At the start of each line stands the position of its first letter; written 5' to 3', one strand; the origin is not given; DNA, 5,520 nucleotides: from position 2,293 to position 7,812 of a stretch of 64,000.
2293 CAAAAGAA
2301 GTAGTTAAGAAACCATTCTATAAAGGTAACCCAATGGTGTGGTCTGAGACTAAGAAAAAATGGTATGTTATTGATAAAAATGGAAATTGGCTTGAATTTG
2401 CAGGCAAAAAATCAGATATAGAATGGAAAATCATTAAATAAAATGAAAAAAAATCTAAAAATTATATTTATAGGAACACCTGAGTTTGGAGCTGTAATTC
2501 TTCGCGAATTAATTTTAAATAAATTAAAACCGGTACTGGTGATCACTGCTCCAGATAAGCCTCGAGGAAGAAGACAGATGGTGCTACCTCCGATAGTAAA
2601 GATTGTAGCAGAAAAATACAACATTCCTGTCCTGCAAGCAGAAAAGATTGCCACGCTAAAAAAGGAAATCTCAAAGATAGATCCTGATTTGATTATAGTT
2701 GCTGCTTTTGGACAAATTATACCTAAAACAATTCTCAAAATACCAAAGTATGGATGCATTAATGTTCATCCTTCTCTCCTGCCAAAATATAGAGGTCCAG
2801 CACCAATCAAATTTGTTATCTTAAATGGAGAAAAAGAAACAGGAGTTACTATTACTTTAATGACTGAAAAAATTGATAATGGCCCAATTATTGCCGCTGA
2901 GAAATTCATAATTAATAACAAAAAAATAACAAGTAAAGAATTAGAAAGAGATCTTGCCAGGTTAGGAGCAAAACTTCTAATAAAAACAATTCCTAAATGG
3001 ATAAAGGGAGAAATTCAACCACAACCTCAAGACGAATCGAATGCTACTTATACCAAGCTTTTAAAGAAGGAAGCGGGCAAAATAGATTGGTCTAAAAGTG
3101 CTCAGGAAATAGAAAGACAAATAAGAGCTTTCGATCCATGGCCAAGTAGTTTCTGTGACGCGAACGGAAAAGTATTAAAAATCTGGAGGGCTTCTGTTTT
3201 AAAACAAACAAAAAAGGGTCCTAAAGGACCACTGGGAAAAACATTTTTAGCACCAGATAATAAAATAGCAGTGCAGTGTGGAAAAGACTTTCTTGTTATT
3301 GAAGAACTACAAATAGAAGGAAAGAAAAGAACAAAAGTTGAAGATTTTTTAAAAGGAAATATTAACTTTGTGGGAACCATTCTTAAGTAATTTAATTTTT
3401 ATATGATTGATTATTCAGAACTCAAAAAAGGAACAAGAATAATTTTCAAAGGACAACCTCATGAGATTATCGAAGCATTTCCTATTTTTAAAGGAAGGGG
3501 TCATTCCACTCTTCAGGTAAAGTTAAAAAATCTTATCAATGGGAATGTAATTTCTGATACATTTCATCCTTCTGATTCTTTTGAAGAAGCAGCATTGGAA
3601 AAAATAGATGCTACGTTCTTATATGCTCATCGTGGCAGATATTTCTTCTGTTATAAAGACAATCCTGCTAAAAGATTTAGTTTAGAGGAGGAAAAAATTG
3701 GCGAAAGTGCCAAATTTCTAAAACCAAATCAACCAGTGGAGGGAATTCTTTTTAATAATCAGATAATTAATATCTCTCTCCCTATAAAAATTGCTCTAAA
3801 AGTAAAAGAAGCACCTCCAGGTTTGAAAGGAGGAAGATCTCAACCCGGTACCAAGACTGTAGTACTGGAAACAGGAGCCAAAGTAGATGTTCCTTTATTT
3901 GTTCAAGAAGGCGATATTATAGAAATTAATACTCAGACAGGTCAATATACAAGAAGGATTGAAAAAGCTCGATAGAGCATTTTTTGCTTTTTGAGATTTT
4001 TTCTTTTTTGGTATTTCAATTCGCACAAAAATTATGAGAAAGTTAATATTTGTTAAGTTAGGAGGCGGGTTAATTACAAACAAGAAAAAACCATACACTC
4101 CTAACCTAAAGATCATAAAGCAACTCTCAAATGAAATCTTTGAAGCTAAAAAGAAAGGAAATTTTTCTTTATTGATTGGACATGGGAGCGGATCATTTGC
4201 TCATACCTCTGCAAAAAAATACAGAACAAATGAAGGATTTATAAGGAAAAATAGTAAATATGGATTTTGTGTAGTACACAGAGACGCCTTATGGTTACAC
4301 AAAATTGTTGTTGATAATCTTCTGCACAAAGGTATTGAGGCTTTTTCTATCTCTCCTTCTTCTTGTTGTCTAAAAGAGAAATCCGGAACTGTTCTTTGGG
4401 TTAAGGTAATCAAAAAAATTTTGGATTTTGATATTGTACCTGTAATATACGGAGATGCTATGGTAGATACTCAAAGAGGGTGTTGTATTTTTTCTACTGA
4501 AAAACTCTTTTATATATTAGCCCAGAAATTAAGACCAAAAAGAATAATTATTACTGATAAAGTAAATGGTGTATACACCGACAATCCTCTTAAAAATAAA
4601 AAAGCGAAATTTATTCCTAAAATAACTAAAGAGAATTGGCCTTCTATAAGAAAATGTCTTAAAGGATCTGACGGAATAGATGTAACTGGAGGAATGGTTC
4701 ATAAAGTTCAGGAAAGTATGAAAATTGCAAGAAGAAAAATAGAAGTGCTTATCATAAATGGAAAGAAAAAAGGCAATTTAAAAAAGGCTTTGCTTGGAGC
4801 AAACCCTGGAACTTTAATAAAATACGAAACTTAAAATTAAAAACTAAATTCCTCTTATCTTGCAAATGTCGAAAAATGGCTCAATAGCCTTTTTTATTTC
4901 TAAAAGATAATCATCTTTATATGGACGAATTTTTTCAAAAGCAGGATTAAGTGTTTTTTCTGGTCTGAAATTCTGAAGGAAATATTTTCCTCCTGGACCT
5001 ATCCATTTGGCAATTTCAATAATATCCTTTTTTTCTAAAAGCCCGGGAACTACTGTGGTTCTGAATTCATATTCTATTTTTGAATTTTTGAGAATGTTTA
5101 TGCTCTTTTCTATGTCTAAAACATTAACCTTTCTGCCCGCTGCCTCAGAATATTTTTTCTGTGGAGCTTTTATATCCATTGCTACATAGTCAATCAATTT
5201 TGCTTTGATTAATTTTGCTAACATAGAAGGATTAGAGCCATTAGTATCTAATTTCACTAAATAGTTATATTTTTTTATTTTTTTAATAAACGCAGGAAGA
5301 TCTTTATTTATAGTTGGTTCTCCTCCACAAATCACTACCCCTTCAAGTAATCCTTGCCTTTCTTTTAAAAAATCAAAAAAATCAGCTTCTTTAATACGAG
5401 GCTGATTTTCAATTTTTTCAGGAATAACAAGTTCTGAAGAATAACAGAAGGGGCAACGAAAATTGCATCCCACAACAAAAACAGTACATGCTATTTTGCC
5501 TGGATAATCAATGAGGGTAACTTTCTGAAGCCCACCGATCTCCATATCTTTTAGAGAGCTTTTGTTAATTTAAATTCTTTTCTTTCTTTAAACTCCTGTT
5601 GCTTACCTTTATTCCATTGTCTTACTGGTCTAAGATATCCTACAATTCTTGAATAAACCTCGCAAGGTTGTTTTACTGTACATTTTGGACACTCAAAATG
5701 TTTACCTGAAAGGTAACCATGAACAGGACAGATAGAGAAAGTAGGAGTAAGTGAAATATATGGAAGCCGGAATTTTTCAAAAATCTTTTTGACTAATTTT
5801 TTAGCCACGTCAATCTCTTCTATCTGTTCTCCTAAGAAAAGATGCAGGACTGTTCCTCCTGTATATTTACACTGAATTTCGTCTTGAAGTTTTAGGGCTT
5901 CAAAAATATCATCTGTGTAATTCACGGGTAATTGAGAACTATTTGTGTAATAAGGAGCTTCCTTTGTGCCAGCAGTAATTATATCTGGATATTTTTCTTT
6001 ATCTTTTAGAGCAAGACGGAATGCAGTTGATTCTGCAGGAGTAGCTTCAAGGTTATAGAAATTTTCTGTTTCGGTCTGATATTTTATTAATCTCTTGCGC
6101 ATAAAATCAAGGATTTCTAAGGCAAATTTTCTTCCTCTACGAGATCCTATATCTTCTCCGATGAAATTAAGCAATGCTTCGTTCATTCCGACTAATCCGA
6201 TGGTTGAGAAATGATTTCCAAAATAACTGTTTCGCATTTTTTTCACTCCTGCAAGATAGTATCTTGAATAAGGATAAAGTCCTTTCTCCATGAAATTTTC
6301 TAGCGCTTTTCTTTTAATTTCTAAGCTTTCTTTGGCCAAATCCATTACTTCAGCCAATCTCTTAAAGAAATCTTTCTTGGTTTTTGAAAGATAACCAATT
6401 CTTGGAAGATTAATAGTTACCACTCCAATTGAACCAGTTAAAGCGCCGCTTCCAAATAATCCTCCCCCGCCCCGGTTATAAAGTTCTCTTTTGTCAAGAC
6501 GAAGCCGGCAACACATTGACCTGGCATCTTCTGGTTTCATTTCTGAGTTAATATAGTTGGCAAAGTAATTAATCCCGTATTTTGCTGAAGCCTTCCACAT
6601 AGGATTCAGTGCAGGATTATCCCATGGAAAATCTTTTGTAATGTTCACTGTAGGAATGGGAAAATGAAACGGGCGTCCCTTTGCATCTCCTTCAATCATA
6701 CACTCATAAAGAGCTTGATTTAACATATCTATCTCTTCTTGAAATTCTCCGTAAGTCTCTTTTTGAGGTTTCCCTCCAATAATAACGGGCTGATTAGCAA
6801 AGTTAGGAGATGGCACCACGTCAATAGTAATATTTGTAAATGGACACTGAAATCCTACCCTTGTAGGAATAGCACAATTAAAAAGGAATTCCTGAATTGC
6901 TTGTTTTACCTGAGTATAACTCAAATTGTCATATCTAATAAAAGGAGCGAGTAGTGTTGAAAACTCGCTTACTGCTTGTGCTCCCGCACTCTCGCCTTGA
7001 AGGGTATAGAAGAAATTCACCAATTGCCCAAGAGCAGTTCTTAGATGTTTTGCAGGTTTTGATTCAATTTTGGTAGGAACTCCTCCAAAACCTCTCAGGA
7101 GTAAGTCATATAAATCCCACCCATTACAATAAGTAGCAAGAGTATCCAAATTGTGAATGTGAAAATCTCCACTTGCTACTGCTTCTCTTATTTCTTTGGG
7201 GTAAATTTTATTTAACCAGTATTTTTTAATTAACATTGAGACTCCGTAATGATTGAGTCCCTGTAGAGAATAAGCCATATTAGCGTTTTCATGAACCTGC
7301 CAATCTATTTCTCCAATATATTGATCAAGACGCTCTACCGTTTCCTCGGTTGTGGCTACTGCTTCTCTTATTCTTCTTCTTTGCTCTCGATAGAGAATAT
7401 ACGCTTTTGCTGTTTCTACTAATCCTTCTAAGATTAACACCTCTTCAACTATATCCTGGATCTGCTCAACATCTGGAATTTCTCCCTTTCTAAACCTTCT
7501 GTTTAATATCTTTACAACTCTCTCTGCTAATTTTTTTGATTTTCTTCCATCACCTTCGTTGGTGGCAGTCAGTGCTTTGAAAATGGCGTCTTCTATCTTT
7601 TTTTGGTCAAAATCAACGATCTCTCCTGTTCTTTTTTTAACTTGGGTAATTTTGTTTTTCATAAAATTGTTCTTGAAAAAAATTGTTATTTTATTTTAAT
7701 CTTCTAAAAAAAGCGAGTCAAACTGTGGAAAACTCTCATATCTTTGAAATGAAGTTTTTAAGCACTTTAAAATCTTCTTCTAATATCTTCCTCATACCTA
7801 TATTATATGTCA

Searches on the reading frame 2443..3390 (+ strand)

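Call 47: search_protein_families(library=pfam, proteins=[window:2443-3390:+], max_evalue=0.0001)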
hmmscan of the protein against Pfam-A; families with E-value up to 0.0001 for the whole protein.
window:2443-3390:+ (315 aa): 2 families
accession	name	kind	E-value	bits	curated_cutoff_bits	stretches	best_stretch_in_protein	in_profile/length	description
PF00551.24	Formyl_trans_N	-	2.5e-39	135.4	26.1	1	6-183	2-181/181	Formyl transferase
PF02911.23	Formyl_trans_C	-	1.7e-28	99.2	21.1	1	207-306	2-99/100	Formyl transferase, C-terminal domain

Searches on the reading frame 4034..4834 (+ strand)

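Call 47: search_protein_families(library=pfam, proteins=[window:4034-4834:+], max_evalue=0.0001)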
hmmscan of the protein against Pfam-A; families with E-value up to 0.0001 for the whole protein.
window:4034-4834:+ (266 aa): 1 family
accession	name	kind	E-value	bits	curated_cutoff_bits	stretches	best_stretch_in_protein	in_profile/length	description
PF00696.33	AA_kinase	-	2.9e-37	129.1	24.9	1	3-242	1-234/234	Amino acid kinase family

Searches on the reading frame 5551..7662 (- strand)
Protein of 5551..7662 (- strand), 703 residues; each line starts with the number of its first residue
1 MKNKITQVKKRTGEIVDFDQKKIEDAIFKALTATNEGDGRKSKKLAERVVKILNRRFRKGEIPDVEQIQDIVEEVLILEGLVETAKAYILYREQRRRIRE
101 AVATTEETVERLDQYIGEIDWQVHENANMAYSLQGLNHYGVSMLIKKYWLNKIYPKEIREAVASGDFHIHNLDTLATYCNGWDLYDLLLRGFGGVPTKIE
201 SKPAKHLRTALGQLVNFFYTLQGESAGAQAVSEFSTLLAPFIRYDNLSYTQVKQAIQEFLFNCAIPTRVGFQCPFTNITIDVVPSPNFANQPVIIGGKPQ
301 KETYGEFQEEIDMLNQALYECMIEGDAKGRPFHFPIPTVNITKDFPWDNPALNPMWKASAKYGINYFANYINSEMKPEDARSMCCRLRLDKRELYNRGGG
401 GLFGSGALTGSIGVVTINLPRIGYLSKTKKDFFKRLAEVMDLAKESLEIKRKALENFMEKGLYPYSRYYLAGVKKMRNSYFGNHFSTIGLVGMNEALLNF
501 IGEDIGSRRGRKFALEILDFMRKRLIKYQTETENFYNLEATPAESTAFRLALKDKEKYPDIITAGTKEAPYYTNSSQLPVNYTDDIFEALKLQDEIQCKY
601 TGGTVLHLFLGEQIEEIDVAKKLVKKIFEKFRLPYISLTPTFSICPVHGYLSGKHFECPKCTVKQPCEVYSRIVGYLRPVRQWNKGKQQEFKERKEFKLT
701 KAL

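Call 19: search_protein_families(library=pfam, proteins=[window:5551-7662:-], max_evalue=0.001)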
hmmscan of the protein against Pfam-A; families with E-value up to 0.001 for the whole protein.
window:5551-7662:- (703 aa): 2 families
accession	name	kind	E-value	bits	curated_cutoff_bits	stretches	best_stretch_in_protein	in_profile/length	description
PF13597.11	NRDD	-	6.5e-190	633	26.2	1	125-697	1-562/562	Anaerobic ribonucleoside-triphosphate reductase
PF03477.21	ATP-cone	-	4e-21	75.8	25.8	1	7-96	2-87/88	ATP cone domain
